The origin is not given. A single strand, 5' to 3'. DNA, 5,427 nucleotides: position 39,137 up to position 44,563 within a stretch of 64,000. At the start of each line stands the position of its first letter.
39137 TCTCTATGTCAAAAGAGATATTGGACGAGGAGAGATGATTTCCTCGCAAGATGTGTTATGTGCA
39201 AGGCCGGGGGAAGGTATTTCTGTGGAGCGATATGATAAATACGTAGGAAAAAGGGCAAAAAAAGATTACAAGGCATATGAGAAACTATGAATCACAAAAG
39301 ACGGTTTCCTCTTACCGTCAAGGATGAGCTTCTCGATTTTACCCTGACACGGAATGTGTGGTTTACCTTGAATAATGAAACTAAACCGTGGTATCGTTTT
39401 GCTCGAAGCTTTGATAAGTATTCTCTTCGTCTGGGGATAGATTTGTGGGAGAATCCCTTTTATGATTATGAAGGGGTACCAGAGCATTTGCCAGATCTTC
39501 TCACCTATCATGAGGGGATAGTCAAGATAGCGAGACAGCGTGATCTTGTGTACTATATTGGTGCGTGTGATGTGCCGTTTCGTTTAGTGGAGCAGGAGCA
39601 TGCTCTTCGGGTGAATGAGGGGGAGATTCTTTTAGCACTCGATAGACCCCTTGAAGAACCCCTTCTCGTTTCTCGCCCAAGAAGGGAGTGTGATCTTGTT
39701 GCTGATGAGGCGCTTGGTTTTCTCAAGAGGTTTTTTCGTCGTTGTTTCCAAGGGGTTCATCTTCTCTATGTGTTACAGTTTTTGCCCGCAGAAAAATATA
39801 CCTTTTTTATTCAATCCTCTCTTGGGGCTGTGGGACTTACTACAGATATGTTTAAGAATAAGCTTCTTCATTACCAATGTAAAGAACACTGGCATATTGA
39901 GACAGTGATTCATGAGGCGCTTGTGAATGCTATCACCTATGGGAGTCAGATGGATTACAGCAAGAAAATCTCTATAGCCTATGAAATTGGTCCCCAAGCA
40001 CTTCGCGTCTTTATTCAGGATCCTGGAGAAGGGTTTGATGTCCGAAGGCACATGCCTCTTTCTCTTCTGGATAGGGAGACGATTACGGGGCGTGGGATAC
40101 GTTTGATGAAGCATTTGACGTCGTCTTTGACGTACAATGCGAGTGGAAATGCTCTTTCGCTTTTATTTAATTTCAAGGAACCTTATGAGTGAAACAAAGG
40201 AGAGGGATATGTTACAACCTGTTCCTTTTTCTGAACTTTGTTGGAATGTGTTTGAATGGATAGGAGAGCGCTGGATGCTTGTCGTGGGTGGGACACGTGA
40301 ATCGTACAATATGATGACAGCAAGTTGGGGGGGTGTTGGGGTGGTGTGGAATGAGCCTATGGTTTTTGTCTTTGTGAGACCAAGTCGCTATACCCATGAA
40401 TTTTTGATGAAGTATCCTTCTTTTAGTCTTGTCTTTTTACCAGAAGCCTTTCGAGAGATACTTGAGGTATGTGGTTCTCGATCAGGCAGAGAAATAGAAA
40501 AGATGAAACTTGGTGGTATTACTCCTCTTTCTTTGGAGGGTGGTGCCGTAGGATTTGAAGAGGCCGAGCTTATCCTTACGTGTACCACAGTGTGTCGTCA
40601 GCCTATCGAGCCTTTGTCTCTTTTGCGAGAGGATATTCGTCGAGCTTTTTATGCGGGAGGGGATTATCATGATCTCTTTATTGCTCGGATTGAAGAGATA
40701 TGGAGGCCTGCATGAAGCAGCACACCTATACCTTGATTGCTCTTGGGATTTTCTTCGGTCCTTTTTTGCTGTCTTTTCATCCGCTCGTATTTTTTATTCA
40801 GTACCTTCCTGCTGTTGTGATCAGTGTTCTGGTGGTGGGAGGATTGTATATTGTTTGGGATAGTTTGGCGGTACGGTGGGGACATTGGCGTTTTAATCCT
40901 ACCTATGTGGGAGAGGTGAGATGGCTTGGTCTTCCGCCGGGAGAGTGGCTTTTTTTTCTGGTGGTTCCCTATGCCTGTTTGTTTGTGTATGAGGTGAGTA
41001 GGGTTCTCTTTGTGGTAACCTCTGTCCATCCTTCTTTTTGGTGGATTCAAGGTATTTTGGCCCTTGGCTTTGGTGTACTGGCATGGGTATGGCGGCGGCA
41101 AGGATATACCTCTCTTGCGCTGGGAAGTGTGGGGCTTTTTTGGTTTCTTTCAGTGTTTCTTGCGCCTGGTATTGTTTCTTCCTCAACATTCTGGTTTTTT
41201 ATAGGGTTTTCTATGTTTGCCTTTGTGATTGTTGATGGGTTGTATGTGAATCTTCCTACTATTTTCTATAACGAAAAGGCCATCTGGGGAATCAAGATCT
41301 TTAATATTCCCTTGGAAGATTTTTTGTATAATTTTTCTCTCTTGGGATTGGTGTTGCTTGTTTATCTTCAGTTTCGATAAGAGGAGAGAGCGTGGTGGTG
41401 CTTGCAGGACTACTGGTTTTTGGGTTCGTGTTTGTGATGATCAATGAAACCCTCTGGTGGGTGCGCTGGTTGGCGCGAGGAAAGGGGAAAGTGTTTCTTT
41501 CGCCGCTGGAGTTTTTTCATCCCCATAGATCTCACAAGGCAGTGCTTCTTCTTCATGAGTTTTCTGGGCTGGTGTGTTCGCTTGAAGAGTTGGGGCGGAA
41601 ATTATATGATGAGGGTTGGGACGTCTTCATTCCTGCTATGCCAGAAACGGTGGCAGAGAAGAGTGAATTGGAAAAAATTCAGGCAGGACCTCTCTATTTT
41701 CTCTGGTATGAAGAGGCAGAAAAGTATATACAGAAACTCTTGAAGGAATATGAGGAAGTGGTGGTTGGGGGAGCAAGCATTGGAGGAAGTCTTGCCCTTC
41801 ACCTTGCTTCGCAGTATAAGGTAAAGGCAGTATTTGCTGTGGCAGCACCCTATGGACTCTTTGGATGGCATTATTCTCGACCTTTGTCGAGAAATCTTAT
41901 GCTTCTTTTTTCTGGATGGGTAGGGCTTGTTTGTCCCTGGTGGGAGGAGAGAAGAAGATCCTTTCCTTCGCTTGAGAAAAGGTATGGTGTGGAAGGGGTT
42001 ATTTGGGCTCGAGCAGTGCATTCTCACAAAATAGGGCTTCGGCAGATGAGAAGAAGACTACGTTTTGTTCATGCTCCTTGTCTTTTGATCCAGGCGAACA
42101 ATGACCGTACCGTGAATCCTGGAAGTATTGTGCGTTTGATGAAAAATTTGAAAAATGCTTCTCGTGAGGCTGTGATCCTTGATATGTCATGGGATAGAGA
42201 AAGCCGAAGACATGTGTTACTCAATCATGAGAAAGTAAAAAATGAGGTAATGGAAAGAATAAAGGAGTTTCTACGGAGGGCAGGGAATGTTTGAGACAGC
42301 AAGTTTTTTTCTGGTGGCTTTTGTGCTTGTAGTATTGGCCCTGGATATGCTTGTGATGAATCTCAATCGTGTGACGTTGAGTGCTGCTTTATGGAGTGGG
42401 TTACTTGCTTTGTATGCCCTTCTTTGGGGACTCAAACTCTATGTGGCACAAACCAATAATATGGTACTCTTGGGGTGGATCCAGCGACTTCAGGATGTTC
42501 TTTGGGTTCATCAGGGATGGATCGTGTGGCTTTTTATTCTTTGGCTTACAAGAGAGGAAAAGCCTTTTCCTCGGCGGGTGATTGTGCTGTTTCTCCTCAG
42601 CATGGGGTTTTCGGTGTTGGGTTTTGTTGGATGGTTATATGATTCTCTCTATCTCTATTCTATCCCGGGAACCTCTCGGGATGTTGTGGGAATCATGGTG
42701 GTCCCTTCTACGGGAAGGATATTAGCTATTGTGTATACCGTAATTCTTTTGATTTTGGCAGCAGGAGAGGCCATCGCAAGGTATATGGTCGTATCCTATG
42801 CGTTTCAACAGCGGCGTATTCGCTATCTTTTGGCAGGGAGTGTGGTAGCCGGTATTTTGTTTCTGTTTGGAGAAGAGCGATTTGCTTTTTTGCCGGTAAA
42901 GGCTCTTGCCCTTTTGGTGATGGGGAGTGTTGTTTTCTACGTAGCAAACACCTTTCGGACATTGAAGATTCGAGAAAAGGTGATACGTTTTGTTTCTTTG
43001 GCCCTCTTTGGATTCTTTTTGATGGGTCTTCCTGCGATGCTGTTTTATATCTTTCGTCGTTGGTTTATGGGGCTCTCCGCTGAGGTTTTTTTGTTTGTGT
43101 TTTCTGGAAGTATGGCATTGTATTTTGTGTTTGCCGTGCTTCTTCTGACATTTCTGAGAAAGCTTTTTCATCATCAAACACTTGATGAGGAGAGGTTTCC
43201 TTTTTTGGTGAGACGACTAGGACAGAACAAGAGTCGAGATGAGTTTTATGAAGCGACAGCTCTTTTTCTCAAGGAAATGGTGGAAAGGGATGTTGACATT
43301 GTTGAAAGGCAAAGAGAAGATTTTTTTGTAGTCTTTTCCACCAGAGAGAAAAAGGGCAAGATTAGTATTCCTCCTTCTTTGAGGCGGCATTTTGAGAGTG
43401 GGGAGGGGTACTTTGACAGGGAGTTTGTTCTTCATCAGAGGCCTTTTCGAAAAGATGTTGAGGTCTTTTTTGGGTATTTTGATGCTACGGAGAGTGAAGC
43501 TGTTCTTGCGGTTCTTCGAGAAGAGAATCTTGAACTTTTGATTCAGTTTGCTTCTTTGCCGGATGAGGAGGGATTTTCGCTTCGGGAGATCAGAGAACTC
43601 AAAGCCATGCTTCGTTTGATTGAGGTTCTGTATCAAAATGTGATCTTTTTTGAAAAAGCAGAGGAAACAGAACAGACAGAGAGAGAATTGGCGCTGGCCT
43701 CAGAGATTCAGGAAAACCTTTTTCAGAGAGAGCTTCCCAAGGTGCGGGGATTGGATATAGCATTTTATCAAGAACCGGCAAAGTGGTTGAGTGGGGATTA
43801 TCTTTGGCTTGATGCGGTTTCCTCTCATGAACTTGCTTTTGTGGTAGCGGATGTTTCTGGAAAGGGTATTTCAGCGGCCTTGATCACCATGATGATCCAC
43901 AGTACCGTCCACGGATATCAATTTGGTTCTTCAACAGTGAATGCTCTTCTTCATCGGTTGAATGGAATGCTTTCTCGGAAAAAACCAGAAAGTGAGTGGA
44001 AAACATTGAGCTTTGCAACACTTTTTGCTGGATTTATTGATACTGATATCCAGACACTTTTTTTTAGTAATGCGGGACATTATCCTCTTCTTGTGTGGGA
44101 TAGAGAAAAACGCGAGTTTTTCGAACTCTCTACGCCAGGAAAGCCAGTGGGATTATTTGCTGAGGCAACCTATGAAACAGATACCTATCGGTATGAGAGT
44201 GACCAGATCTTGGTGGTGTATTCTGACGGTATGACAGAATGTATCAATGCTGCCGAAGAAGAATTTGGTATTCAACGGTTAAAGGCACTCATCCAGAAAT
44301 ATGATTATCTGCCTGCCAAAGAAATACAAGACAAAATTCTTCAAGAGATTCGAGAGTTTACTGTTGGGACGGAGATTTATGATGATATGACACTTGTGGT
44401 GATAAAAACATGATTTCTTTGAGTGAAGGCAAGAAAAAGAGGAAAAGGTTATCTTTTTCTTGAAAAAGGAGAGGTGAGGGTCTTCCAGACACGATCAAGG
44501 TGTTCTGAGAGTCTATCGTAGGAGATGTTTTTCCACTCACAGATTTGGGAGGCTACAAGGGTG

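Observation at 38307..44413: Six tightly translationally coupled genes mix a NeuB-like synthase, an RsbW-like kinase, a flavin-reductase-like protein, a lycopene-cyclase-domain protein, an esterase and a membrane PP2C phosphatase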

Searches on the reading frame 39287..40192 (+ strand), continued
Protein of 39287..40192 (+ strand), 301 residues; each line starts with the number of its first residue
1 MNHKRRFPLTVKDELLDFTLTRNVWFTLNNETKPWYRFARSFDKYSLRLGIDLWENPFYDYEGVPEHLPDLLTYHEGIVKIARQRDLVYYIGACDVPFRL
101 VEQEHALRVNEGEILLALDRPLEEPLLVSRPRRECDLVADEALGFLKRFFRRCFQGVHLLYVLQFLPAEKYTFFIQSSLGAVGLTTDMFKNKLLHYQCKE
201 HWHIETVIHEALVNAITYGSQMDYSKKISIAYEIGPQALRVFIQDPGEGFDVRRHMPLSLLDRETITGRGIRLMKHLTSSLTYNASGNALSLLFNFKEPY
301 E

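Call 47: find_related_loci(query=A6, collection=genome_contigs, flank=10000)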
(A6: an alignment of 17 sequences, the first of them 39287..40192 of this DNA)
Query A6 (301 aa) in genome_contigs; peptide patterns used: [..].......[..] (x = any residue, [..] = any of these).
555 stretches matched a pattern; 331 encode a relative of the query (tblastn E <= 1e-3); the best 80 are kept; 80 distinct loci.
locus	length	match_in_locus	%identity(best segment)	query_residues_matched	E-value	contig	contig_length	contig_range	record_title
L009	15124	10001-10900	83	1-300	4e-176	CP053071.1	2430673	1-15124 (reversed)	Brevinematales bacterium NS chromosome, complete genome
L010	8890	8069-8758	78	1-230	1e-124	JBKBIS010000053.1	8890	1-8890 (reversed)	MAG: Brevinematales bacterium isolate 21I_069.bin.10 NODE_53_length_8890_cov_3.418132, whole genome shotgun sequence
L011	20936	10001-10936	33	5-296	2e-46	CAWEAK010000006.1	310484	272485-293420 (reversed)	MAG: uncultured Spirochaetota bacterium isolate MFD01476.bin.2.50 genome assembly, contig: contig_41611, whole genome sh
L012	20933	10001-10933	32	5-296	7e-44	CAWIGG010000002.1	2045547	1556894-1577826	MAG: uncultured Spirochaetota bacterium isolate MFD03726.bin.1.50 genome assembly, contig: contig_42712, whole genome sh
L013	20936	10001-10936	33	2-296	5e-42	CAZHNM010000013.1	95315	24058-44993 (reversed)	MAG TPA_asm: uncultured Brevinematales bacterium isolate binchicken_co3_610 genome assembly, contig: NODE_556_length_953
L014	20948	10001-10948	30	5-296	2e-41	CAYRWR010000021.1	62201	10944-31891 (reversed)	MAG TPA_asm: uncultured Brevinematales bacterium isolate SRP304446_co1_123 genome assembly, contig: NODE_282_length_6220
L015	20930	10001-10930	31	5-292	1e-36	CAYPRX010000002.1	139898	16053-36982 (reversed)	MAG TPA_asm: uncultured Brevinematales bacterium isolate SRP140028_co1_611 genome assembly, contig: k141_5982656, whole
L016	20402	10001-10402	46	160-292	2e-34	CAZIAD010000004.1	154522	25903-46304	MAG TPA_asm: uncultured Brevinematales bacterium isolate SRP304446_co1_74 genome assembly, contig: NODE_29_length_154522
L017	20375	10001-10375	47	171-294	2e-33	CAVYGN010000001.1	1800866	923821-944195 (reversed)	MAG: uncultured Spirochaetota bacterium isolate MFD03726.bin.1.3 genome assembly, contig: contig_18643, whole genome sho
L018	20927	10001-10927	29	5-292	7e-35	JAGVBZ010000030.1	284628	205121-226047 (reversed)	MAG: Brevinematales bacterium isolate DeMMO6_14 c_000000059869, whole genome shotgun sequence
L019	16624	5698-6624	27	5-292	1e-29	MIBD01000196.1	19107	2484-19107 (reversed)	MAG: Spirochaetes bacterium GWF1_49_6 gwf1_scaffold_920, whole genome shotgun sequence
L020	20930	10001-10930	33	5-294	3e-39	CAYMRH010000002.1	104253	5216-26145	MAG TPA_asm: uncultured Brevinematales bacterium isolate binchicken_co66_271 genome assembly, contig: NODE_359_length_10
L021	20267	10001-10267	33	204-293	2e-11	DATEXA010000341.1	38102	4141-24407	MAG TPA_asm: Pyrinomonadaceae bacterium isolate SMAG_U8407 k141_68125, whole genome shotgun sequence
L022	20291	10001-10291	29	202-297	4e-10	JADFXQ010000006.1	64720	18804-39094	MAG: Candidatus Omnitrophota bacterium isolate nDJH15bin13 nDJH15_bin13_NODE_6_length_64720_cov_5.599864, whole genome s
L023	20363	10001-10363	28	170-292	6e-10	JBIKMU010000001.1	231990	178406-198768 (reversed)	MAG: Cyanobium sp. isolate ME2014-09-11_3300037507_group5_bin183 Rohwer_bin1323_scaffold_12_c1, whole genome shotgun seq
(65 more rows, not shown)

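Call 67: search_protein_families(library=pfam, proteins=[L014:1323-2708:-, L014:2862-4622:-, L014:4644-5789:-, L014:5862-6770:-, L014:6767-8107:-, L014:11002-11637:+, L014:12076-12720:-, L014:12712-14466:+, L014:14467-15672:+, L014:16352-17152:-], max_evalue=0.0001)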
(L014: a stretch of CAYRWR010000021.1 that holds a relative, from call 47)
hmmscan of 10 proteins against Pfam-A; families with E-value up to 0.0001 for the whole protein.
L014:1323-2708:- (461 aa): 1 family
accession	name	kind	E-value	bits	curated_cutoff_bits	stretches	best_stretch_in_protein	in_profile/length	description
PF00196.25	GerE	-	5.7e-19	67.9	23.5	1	396-448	3-55/57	Bacterial regulatory proteins, luxR family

L014:2862-4622:- (586 aa): 4 families
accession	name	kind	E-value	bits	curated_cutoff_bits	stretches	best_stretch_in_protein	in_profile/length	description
PF07228.17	SpoIIE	-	1.3e-49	169.2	25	1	395-584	2-190/192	Stage II sporulation protein E (SpoIIE)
PF01590.32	GAF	-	1e-29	104.1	22.4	2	24-163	1-133/133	GAF domain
PF13185.12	GAF_2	-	2.5e-29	102.6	28.6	2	23-163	2-135/136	GAF domain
PF13492.12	GAF_3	-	6.8e-22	78.7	27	2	25-165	2-129/129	GAF domain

L014:4644-5789:- (381 aa): 3 families
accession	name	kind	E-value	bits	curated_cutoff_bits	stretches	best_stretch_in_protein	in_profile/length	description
PF25137.1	ADH_Fe_C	-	2.3e-27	96.4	27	1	187-381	2-194/194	Fe-containing alcohol dehydrogenase family, C-terminal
PF00465.25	Fe-ADH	-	5.5e-21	75.3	31.3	1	9-175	1-168/168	Iron-containing alcohol dehydrogenase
PF13685.12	Fe-ADH_2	-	1.8e-05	25.3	28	1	15-107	3-95/149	Iron-containing alcohol dehydrogenase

L014:5862-6770:- (302 aa): 1 family
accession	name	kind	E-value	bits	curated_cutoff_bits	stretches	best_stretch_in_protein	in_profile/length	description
PF03547.23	Mem_trans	-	5e-26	91.6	25.7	1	9-294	6-341/343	Membrane transport protein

L014:6767-8107:- (446 aa): 1 family
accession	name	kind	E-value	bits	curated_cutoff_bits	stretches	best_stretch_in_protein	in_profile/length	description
PF16268.10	DUF4921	-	6.8e-170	566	28.5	1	11-435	1-425/425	Domain of unknown function (DUF4921)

L014:11002-11637:+ (211 aa): 1 family
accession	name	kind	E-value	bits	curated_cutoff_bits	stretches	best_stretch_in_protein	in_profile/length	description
PF01081.25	Aldolase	-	1.4e-39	136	27.8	1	8-198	3-194/196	KDPG and KHG aldolase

L014:12076-12720:- (214 aa): 0 families

L014:12712-14466:+ (584 aa): 2 families
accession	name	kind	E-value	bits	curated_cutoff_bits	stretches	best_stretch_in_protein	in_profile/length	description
PF04055.27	Radical_SAM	-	7.5e-20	72.2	29.5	1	275-440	1-165/166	Radical SAM superfamily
PF02310.24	B12-binding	-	2.4e-13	50.4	32.1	1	72-199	12-120/121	B12 binding domain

L014:14467-15672:+ (401 aa): 2 families
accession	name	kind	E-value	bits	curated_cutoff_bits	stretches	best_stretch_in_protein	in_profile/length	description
PF06722.18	EryCIII-like_C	-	4e-16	59.8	31.7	1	291-394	34-137/145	Erythromycin biosynthesis protein CIII-like, C-terminal domain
PF03033.26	Glyco_transf_28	-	6.8e-08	33.1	26.2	1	4-86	2-85/139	Glycosyltransferase family 28 N-terminal domain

L014:16352-17152:- (266 aa): 3 families
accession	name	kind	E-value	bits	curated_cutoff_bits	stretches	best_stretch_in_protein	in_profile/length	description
PF12697.13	Abhydrolase_6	-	8e-09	36.9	26.3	1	14-248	1-210/217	Alpha/beta hydrolase family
PF00561.26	Abhydrolase_1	-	1.2e-08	35.4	25.8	1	68-246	70-243/245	alpha/beta hydrolase fold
PF12146.15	Hydrolase_4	-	7e-05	22.7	27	0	61-107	69-116/239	Serine aminopeptidase, S33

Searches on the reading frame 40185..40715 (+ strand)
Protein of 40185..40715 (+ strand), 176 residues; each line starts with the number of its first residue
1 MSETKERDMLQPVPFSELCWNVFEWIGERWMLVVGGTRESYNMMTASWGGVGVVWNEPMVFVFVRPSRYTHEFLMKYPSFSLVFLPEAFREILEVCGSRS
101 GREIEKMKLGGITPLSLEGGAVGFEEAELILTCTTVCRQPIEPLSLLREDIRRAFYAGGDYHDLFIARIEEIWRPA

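Call 3: search_protein_families(library=pfam, proteins=[window:40185-40715:+], max_evalue=0.01)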
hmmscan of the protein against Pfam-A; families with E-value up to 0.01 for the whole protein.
window:40185-40715:+ (176 aa): 1 family
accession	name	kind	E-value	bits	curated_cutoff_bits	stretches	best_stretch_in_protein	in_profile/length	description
PF01613.24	Flavin_Reduct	-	1.3e-14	55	27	1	33-173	11-132/153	Flavin reductase like domain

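Call 4: search_protein_families(library=ncbifam, proteins=[window:40185-40715:+], max_evalue=0.01)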
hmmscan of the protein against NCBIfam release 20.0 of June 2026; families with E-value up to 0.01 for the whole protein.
window:40185-40715:+ (176 aa): 0 families

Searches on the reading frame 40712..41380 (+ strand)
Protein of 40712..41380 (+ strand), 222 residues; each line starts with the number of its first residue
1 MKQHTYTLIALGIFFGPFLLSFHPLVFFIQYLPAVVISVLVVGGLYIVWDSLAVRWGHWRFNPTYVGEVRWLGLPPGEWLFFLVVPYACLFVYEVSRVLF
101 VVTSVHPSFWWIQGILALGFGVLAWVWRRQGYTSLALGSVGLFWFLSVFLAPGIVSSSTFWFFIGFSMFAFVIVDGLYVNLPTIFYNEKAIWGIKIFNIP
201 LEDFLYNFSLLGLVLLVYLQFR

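Call 3: search_protein_families(library=pfam, proteins=[window:40712-41380:+], max_evalue=0.01)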
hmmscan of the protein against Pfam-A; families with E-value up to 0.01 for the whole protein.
window:40712-41380:+ (222 aa): 1 family
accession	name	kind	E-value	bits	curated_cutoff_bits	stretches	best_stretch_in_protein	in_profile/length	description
PF18916.5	Lycopene_cyc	-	7.1e-21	75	27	2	4-95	2-91/92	Lycopene cyclase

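Call 4: search_protein_families(library=ncbifam, proteins=[window:40712-41380:+], max_evalue=0.01)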
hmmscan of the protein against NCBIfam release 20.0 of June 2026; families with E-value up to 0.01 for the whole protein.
window:40712-41380:+ (222 aa): 1 family
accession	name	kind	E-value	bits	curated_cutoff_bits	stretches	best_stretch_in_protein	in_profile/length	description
TIGR03462.1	CarR_dom_SF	subfamily_domain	9.3e-25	87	39.4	2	5-93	2-89/89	lycopene cyclase domain-containing protein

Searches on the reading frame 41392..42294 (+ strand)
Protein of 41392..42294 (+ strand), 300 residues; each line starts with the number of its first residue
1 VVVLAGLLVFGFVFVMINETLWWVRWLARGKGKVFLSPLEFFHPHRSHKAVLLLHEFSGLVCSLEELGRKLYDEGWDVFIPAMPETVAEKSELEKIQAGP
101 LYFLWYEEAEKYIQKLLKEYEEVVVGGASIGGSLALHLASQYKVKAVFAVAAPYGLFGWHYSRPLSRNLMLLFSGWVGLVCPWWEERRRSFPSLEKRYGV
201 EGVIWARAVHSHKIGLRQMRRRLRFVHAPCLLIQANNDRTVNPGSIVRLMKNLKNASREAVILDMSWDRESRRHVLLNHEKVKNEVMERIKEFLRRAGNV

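Call 3: search_protein_families(library=pfam, proteins=[window:41392-42294:+], max_evalue=0.01)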
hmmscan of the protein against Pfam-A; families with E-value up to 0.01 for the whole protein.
window:41392-42294:+ (300 aa): 8 families
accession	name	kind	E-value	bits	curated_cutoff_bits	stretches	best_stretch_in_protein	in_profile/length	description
PF12146.15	Hydrolase_4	-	1.2e-08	35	27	1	49-264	5-228/239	Serine aminopeptidase, S33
PF01738.24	DLH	-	1.1e-05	25.6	21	1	44-155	8-129/217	Dienelactone hydrolase family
PF20408.4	Abhydrolase_11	-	5.2e-05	23.5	27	1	106-154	61-109/193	Alpha/beta hydrolase domain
PF00561.26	Abhydrolase_1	-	5.3e-05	23.4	25.8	0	66-152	18-102/245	alpha/beta hydrolase fold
PF00326.27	Peptidase_S9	-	0.00017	21.6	22.6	1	110-296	53-208/213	Prolyl oligopeptidase family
PF01764.32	Lipase_3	-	0.00058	20.2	22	1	101-144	41-86/140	Lipase (class 3)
PF12697.13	Abhydrolase_6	-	0.00074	20.7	26.3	1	112-242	57-180/217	Alpha/beta hydrolase family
PF12695.13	Abhydrolase_5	-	0.0043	17.3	27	0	67-151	18-88/164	Alpha/beta hydrolase family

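Call 4: search_protein_families(library=ncbifam, proteins=[window:41392-42294:+], max_evalue=0.01)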
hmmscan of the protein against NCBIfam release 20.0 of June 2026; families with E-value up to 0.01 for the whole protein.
window:41392-42294:+ (300 aa): 2 families
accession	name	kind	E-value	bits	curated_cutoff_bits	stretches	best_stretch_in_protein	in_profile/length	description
NF047388.1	SA1320_fam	subfamily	0.00075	18.1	230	1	107-147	36-78/644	SA1320 family protein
TIGR03056.1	bchO_mg_che_rel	equivalog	0.0014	17.7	172.55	0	216-257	209-250/278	alpha/beta fold hydrolase BchO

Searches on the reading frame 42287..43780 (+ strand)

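Call 15: search_protein_families(library=pfam, proteins=[window:42287-43780:+], max_evalue=10)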
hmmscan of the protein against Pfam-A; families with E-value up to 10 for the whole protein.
window:42287-43780:+ (498 aa): 1 family
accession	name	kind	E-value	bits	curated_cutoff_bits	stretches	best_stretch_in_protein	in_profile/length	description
PF11947.13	DUF3464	-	8.6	6.5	25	1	211-248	74-111/149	Photosynthesis affected mutant 68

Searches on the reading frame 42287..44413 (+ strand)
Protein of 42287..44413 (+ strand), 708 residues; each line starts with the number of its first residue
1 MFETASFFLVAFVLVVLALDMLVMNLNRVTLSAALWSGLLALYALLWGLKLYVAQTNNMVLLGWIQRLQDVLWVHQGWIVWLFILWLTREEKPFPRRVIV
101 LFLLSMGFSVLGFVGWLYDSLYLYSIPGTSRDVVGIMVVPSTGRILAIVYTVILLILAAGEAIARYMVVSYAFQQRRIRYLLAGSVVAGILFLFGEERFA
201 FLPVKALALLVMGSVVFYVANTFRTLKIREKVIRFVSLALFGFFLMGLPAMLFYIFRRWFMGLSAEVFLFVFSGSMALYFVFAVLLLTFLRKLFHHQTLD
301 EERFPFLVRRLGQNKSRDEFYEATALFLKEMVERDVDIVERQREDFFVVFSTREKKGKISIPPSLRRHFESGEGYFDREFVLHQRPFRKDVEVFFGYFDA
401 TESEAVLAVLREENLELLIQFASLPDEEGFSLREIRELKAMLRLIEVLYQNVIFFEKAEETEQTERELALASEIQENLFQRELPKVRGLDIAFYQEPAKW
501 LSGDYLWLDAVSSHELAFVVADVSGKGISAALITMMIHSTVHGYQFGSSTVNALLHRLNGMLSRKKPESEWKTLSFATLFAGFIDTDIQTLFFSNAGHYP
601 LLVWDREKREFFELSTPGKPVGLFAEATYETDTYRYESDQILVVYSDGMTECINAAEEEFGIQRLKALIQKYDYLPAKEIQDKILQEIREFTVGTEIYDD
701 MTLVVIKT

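Call 3: search_protein_families(library=pfam, proteins=[window:42287-44413:+], max_evalue=0.01)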
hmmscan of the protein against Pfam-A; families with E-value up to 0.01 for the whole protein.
window:42287-44413:+ (708 aa): 1 family
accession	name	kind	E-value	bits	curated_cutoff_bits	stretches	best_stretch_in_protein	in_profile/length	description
PF07228.17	SpoIIE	-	1.1e-43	149.9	25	1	513-707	2-190/192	Stage II sporulation protein E (SpoIIE)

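Call 4: search_protein_families(library=ncbifam, proteins=[window:42287-44413:+], max_evalue=0.01)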
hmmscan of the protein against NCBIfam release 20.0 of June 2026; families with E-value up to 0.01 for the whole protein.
window:42287-44413:+ (708 aa): 3 families
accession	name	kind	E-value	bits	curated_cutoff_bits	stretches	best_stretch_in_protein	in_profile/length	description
NF045505.1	RR_RssB_Pseudo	equivalog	6e-16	58.5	700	1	473-654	161-343/394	two-component system response regulator RssB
TIGR02865.1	spore_II_E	equivalog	6.4e-07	27.8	490.8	1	502-707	567-762/764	stage II sporulation protein E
NF038263.1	prot_phos_SiaA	equivalog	4.9e-06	25.4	700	1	465-705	412-654/658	biofilm regulation protein phosphatase SiaA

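Call 75: find_related_loci(query=A9, collection=metagenome_contigs, flank=8000)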
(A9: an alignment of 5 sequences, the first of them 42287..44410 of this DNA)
Query A9 (708 aa) in metagenome_contigs; peptide patterns used: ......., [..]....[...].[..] (x = any residue, [..] = any of these).
72 stretches matched a pattern; 5 encode a relative of the query (tblastn E <= 1e-3); 5 distinct loci.
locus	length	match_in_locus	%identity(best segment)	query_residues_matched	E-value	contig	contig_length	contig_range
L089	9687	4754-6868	83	1-708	0e+0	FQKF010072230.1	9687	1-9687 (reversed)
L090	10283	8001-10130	58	1-708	0e+0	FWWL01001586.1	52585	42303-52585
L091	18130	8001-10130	51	1-708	0e+0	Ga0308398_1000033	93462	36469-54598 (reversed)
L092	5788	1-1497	56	210-708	0e+0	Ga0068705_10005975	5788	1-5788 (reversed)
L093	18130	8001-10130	51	1-708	0e+0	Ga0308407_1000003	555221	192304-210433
